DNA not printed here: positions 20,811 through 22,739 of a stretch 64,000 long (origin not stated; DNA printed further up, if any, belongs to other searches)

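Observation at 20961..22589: Soluble chemoreceptor with inverted architecture: MCP signalling domain followed by a C-terminal solute-binding-protein-like domain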

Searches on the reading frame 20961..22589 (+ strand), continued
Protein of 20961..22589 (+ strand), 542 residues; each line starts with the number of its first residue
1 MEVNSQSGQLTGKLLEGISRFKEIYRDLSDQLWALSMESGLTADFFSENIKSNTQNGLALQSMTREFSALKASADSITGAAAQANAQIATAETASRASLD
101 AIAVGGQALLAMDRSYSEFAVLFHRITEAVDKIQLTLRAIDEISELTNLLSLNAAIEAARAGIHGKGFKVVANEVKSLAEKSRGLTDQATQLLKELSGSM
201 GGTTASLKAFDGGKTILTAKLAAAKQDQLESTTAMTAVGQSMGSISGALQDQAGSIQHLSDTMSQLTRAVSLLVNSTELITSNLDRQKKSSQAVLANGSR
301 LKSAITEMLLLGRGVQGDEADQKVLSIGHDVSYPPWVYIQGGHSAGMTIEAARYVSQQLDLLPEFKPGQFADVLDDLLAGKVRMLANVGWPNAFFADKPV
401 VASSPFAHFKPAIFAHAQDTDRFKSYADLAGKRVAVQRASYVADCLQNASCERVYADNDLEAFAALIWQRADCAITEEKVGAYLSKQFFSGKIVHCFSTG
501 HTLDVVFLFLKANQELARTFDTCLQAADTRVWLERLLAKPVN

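Call 14: find_encoding_contigs(protein=P0038, flank=10000, max_places=2)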
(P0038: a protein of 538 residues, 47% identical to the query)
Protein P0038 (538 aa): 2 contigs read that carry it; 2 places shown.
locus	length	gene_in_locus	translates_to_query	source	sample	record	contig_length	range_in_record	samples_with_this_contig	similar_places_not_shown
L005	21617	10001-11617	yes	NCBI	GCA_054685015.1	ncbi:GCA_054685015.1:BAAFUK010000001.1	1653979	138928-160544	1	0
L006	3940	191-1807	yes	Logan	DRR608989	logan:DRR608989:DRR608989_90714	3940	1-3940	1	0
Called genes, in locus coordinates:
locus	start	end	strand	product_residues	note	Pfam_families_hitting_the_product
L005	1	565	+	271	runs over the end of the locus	PF00142:Fer4_NifH (weak), PF01656:CbiA, PF02374:ArsA_ATPase, PF06564:CBP_BcsQ, PF09140:MipZ (weak), PF10609:ParA (weak), PF13614:AAA_31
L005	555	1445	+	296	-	PF02195:ParB_N, PF17762:HTH_ParB, PF23552:ParB_C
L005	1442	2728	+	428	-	PF01266:DAO (faint), PF01946:Thi4 (weak), PF07992:Pyr_redox_2 (faint)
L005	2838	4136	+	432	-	PF03952:Enolase_N, PF00113:Enolase_C, PF13378:MR_MLE_C, PF07476:MAAL_C (weak)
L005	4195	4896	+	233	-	-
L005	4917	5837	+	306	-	PF03168:LEA_2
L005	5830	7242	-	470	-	-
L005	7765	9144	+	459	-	-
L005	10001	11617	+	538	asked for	PF00015:MCPsignal, PF00497:SBP_bac_3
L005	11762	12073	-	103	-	-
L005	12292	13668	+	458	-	PF22422:MGH1-like_GH, PF03200:Glyco_hydro_63 (faint), PF01204:Trehalase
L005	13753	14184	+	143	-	PF01575:MaoC_dehydratas, PF13452:FAS1_DH_region (weak)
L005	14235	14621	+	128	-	PF03061:4HBT (weak)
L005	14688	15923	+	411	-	-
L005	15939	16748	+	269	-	PF03588:Leu_Phe_trans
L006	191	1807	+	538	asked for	PF00015:MCPsignal, PF00497:SBP_bac_3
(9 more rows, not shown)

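Call 27: predict_structure(alignment_id=A1)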
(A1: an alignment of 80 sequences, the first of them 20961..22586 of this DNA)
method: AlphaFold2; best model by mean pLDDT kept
length: 542 residues; sequences in the alignment: 80
mean_pLDDT: 83.5   pTM: 0.56
mean pLDDT of the five models: 83.5, 82.1, 80.0, 78.3, 77.1
residues with pLDDT >= 90: 150; 70-90: 356; 50-70: 27; < 50: 9
segments of 3 or more residues with pLDDT < 50: 1-4, 316-319
pLDDT, mean of each block of 10 residues (from residue 1): 52 75 75 77 78 83 87 89 90 90 88 85 84 80 78 74 66 78 80 82 84 88 91 90 89 87 84 76 79 76 72 55 81 85 86 91 87 87 90 86 93 93 91 88 83 88 86 93 89 91 92 92 92 86 51
secondary structure, 60 per line:
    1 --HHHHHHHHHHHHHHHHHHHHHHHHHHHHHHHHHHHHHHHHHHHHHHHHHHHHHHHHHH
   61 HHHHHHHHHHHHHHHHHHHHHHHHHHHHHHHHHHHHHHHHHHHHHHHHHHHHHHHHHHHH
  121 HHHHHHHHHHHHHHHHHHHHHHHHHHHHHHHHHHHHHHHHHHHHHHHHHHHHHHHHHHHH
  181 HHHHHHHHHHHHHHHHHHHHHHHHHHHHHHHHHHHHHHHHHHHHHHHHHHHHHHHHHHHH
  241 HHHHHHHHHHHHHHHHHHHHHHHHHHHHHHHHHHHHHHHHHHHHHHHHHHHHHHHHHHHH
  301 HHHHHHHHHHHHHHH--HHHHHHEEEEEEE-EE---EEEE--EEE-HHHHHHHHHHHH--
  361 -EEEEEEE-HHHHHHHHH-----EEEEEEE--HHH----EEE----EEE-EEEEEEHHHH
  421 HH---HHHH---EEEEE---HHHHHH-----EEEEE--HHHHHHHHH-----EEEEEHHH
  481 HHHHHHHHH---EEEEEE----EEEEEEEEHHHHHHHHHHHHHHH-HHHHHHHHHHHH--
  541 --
elements in order: H3-315 H318-323 E324-330 E337-340 E343-345 H347-358 E362-368 H370-378 E384-390 E400-402 E407-409 E411-416 H417-422 H426-429 E433-437 H441-446 E452-456 H459-467 E473-477 H478-489 E493-498 E503-510 H511-525 H527-538

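Call 31: fold_search(model_id=the predicted structure, library=pdb)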
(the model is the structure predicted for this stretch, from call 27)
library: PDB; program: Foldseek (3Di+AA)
matches with E <= 10: 1019; with E <= 0.001: 545
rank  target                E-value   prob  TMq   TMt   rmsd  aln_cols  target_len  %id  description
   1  4zv1                  2.8e-16  1.00  0.35  0.78   3.2       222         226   24  An ancestral arginine-binding protein bound to arginine (released 2016-02-03)
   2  5t0w_A                4.3e-16  1.00  0.36  0.81   2.7       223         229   22  Crystal structure of the ancestral amino acid-binding protein AncCDT-1, a precursor of cyclohexadienyl dehydratase (released 2017-09-06)
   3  3h7m                  5.4e-16  1.00  0.37  0.83   2.6       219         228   21  Crystal Structure of a Histidine Kinase Sensor Domain with Similarity to Periplasmic Binding Proteins (released 2009-06-30)
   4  5t0w_D                8.4e-16  1.00  0.36  0.81   2.5       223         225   22  Crystal structure of the ancestral amino acid-binding protein AncCDT-1, a precursor of cyclohexadienyl dehydratase (released 2017-09-06)
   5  5t0w_B                9.4e-16  1.00  0.36  0.80   2.7       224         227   22  Crystal structure of the ancestral amino acid-binding protein AncCDT-1, a precursor of cyclohexadienyl dehydratase (released 2017-09-06)
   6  3zsf_C                1.1e-15  1.00  0.32  0.65   4.5       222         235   23  Crystal structure of the L-cystine solute receptor of Neisseria gonorrhoeae in the unliganded open conformation (released 2011-12-14)
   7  8eyz_A                1.2e-15  1.00  0.37  0.84   2.7       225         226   20  Engineered glutamine binding protein bound to GLN and a cobaloxime ligand (released 2022-11-23)
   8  4zv2                  1.4e-15  1.00  0.35  0.79   3.0       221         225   24  An ancestral arginine-binding protein bound to glutamine (released 2016-02-03)
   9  6a80_A                1.7e-15  1.00  0.34  0.73   3.5       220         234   20  Crystal Structure of putative amino acid binding periplasmic ABC transporter protein from Candidatus Liberibacter asia (released 2019-06-12)
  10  3zsf_A                1.7e-15  1.00  0.33  0.66   4.8       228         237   21  Crystal structure of the L-cystine solute receptor of Neisseria gonorrhoeae in the unliganded open conformation (released 2011-12-14)
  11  2yln                  1.8e-15  1.00  0.35  0.73   4.1       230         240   21  Crystal structure of the L-cystine solute receptor of Neisseria gonorrhoeae in the closed conformation (released 2011-12-14)
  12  5jos                  1.8e-15  1.00  0.28  0.52   6.6       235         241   22  Crystal structure of an ancestral cyclohexadienyl dehydratase, AncCDT-3(P188L). (released 2017-05-03)
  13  6svf                  2.1e-15  1.00  0.35  0.76   3.2       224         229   19  Crystal structure of the P235GK mutant of ArgBP from T. maritima (released 2019-11-20)
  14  4ymx_A                2.3e-15  1.00  0.35  0.78   3.1       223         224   18  Crystal structure of the substrate binding protein of an amino acid ABC transporter (released 2015-04-22)
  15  6ggv_A                2.7e-15  1.00  0.33  0.79   3.0       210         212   19  Structure of the arginine-bound form of truncated (residues 20-233) ArgBP from T. maritima (released 2018-06-13)
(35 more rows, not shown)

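Call 32: find_related_loci(query=A1, collection=genome_contigs, flank=8000)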
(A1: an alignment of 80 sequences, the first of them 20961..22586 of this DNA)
Query A1 (542 aa) in genome_contigs; peptide patterns used: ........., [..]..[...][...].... (x = any residue, [..] = any of these).
600 stretches matched a pattern (row limit reached: there are more); 591 encode a relative of the query (tblastn E <= 1e-3); the best 80 are kept; 80 distinct loci.
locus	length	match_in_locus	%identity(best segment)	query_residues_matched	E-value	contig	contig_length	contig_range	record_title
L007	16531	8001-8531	34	94-270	2e-18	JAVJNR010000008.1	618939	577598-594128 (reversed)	MAG: Leptospiraceae bacterium isolate A1-SPW-03 k141_33244, whole genome shotgun sequence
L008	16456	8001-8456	32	112-284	3e-18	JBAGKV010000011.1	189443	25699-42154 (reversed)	Janthinobacterium sp. LPB2021202312-11-4 11, whole genome shotgun sequence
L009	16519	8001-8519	34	101-267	4e-18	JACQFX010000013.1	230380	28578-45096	MAG: Nitrosomonadales bacterium isolate NC_groundwater_1058_Pr2_B-0.1um_57_22 rattlesnake_spring_18_scaffold_455451, who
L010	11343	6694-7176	34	113-268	7e-18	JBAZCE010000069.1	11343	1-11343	MAG: Gallionella sp. isolate SO_2017_GW1_13 NODE_21307_length_11343_cov_0.755082_OW334_2017, whole genome shotgun sequen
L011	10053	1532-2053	37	12-195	1e-17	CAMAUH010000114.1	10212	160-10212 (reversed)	MAG: Candidatus Kuenenia stuttgartiensis isolate LH-05nov19-47 genome assembly, contig: LH-05nov19-C16415, whole genome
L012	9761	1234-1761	37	29-200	1e-17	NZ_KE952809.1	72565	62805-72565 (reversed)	Aneurinibacillus aneurinilyticus ATCC 12856 Scaffold372, whole genome shotgun sequence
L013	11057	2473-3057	30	55-246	3e-17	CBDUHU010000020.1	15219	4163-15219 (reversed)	MAG TPA_asm: uncultured Kangiellaceae bacterium isolate SRR22808129_binner12_Refined_85 genome assembly, contig: ERZ2504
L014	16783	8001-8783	27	42-309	4e-17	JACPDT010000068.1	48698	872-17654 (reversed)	MAG: Armatimonadetes bacterium isolate NC_groundwater_316_Ag_B-0.1um_55_8 GD18-4_B1_scaffold_223836, whole genome shotgu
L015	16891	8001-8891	24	2-305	4e-17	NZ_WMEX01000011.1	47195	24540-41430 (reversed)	Vreelandella utahensis strain 22507_15_FS NODE_11_length_47195_cov_106.267, whole genome shotgun sequence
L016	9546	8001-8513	36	128-305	9e-17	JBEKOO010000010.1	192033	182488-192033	MAG: Candidatus Korobacteraceae bacterium isolate SPRUCE 442 SPRUCE_442_10, whole genome shotgun sequence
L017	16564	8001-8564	36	122-285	2e-16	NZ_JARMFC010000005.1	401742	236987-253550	Fictibacillus nanhaiensis strain NRS-1152 NRS-1152_S1513_genome_contig_0000005, whole genome shotgun sequence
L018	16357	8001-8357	43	88-207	2e-16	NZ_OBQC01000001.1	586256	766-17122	Ureibacillus acetophenoni strain JC23, whole genome shotgun sequence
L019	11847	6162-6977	27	12-290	2e-16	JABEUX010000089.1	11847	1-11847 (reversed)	MAG: Vulcanimicrobiota bacterium isolate MAG 15 k99_178039, whole genome shotgun sequence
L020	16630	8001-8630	34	59-265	3e-16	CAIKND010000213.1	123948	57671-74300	MAG: uncultured Acidobacteriaceae bacterium isolate AM-2014_bin-0823 genome assembly, contig: bin-0823:213/241, whole ge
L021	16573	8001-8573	30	112-302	3e-16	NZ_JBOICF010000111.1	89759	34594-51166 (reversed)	MAG: Pseudomonas sp. isolate M3-B3_metawrap_bin.7 k127_110740, whole genome shotgun sequence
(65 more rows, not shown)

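Call 35: find_encoding_contigs(protein=window:20961-22586:+, flank=3000, max_places=3)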
Protein window:20961-22586:+ (542 aa): 24 contigs read that carry it; 1 place shown.
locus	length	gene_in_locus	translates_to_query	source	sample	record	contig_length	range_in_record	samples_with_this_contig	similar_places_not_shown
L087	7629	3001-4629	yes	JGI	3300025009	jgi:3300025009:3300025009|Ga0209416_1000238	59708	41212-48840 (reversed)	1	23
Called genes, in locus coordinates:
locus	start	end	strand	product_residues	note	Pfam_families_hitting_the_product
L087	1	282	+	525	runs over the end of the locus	PF12450:vWF_A, PF00092:VWA, PF13519:VWA_2, PF13768:VWA_3, PF12034:YfbK_C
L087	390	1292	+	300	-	PF00892:EamA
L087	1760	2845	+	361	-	PF02277:DBI_PRT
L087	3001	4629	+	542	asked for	PF00015:MCPsignal, PF00497:SBP_bac_3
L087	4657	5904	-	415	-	PF00480:ROK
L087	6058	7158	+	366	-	-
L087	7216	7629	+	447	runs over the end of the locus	PF09925:DUF2157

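Call 36: list_cluster_members(proteins=[P0024, P0038, P0051, P0072, P0003, P0005, P0010, P0040, P0058, P0081])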
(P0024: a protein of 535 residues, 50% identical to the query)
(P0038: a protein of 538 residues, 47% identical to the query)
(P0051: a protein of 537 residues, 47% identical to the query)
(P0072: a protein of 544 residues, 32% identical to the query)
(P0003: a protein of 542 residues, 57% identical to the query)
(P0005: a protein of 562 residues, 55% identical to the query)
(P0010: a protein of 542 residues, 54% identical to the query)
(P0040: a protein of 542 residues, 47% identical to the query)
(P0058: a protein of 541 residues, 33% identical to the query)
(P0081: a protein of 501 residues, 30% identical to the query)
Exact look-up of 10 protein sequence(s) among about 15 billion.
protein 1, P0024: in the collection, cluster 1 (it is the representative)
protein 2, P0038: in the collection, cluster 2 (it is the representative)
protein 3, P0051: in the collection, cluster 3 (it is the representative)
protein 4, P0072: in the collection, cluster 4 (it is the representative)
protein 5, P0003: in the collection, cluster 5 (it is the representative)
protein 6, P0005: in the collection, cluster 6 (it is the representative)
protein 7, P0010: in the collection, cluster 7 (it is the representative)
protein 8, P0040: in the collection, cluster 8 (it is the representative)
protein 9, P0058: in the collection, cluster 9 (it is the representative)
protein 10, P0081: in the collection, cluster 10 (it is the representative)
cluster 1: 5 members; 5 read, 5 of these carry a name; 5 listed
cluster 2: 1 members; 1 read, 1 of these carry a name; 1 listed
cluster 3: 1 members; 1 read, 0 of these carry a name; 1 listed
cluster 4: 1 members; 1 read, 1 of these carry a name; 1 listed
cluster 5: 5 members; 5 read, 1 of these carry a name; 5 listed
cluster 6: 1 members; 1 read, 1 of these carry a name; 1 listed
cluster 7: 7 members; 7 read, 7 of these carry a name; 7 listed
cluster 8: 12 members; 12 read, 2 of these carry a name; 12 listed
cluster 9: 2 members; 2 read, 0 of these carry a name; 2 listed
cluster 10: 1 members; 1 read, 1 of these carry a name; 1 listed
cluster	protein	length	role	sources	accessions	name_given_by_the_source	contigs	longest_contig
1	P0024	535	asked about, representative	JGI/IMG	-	methyl-accepting chemotaxis protein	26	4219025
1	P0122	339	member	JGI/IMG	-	ABC-type amino acid transport substrate-binding protein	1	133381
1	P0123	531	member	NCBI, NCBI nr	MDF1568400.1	MAG: methyl-accepting chemotaxis protein [Spirochaetaceae bacterium] | methyl-accepting chemotaxis protein [Spirochaetaceae bacterium]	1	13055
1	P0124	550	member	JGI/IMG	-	methyl-accepting chemotaxis protein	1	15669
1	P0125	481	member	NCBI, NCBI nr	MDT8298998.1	MAG: methyl-accepting chemotaxis protein, partial [Spirochaetaceae bacterium] | methyl-accepting chemotaxis protein [Spirochaetaceae bacterium]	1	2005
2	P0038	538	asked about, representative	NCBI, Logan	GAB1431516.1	methyl-accepting chemotaxis protein [Spirochaetota bacterium]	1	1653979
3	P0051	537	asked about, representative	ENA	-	-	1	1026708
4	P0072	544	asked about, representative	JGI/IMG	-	methyl-accepting chemotaxis protein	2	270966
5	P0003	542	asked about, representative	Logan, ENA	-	-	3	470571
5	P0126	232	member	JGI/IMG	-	ABC-type amino acid transport substrate-binding protein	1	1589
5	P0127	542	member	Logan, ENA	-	-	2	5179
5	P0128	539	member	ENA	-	-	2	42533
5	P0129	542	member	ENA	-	-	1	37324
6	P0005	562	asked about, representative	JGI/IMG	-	methyl-accepting chemotaxis protein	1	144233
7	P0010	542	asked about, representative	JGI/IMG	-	methyl-accepting chemotaxis protein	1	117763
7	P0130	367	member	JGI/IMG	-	methyl-accepting chemotaxis protein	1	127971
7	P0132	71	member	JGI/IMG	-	hypothetical protein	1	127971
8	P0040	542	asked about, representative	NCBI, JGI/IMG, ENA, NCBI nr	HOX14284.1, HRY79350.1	MAG TPA: methyl-accepting chemotaxis protein [Spirochaetia bacterium] | methyl-accepting chemotaxis protein [Spirochaetales bacterium]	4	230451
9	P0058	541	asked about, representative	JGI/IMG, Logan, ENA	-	-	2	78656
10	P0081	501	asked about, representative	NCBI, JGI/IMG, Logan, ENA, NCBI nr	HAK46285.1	MAG TPA: hypothetical protein DCO79_10270 [Spirochaeta sp.] | hypothetical protein [Spirochaeta sp.]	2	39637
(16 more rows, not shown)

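Call 40: find_encoding_contigs(protein=P0001, flank=6000, max_places=1)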
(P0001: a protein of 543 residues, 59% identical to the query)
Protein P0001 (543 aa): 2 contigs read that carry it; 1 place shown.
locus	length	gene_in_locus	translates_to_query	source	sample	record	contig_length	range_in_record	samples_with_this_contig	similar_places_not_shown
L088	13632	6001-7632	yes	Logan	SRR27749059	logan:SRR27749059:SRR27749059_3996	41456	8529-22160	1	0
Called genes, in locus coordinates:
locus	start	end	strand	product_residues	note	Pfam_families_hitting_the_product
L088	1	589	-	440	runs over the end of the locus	PF01663:Phosphodiest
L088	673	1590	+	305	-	PF00892:EamA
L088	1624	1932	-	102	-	-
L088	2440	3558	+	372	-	PF02885:Glycos_trans_3N, PF00591:Glycos_transf_3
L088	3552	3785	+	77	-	-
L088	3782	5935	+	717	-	PF08240:ADH_N (weak), PF00107:ADH_zinc_N (weak), PF02277:DBI_PRT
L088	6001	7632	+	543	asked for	PF00015:MCPsignal, PF00497:SBP_bac_3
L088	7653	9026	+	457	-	PF07690:MFS_1, PF13347:MFS_2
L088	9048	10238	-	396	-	PF00480:ROK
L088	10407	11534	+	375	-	-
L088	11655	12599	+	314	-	PF16868:NMT1_3, PF12974:Phosphonate-bd (weak), PF09084:NMT1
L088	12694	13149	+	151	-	PF08905:DUF1850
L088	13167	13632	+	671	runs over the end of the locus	PF06808:DctM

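Call 41: find_encoding_contigs(protein=P0002, flank=6000, max_places=1)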
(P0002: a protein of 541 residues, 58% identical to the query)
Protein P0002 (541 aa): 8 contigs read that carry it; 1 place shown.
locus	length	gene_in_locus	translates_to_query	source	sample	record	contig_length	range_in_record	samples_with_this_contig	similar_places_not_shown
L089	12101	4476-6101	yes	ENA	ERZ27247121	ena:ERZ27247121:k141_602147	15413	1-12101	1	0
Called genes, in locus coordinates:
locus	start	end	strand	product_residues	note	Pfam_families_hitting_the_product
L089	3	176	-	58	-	?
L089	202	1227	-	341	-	PF00248:Aldo_ket_red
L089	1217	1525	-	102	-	-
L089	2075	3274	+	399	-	PF02277:DBI_PRT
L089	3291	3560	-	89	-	PF10387:DUF2442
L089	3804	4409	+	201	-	PF05685:Uma2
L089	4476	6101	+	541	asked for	PF00015:MCPsignal, PF00497:SBP_bac_3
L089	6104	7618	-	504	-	PF00128:Alpha-amylase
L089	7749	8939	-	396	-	PF12802:MarR_2 (faint), PF00480:ROK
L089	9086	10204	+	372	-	-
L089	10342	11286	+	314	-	PF16868:NMT1_3, PF12974:Phosphonate-bd, PF09084:NMT1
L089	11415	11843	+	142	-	PF08905:DUF1850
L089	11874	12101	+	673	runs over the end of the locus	PF06808:DctM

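Call 42: find_encoding_contigs(protein=P0010, flank=6000, max_places=1)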
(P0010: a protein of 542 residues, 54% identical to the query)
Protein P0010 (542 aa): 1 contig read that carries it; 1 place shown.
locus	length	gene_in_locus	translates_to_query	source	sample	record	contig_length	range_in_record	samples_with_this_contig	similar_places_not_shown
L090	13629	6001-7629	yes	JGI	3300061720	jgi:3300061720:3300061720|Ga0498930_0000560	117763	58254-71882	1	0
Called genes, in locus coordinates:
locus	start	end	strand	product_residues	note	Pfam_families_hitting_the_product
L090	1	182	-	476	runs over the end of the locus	-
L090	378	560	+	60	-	PF00462:Glutaredoxin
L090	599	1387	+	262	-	-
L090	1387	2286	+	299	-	PF00657:Lipase_GDSL, PF13472:Lipase_GDSL_2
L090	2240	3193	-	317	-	PF03956:Lys_export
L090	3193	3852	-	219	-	PF03483:B3_4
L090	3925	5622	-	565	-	PF00270:DEAD, PF04851:ResIII (weak), PF00271:Helicase_C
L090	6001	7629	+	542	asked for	PF00015:MCPsignal, PF00497:SBP_bac_3 (weak)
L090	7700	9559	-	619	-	PF07695:7TMR-DISM_7TM (weak), PF00990:GGDEF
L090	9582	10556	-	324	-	PF01699:Na_Ca_ex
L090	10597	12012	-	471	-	PF07690:MFS_1, PF13347:MFS_2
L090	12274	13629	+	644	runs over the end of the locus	PF00330:Aconitase, PF00694:Aconitase_C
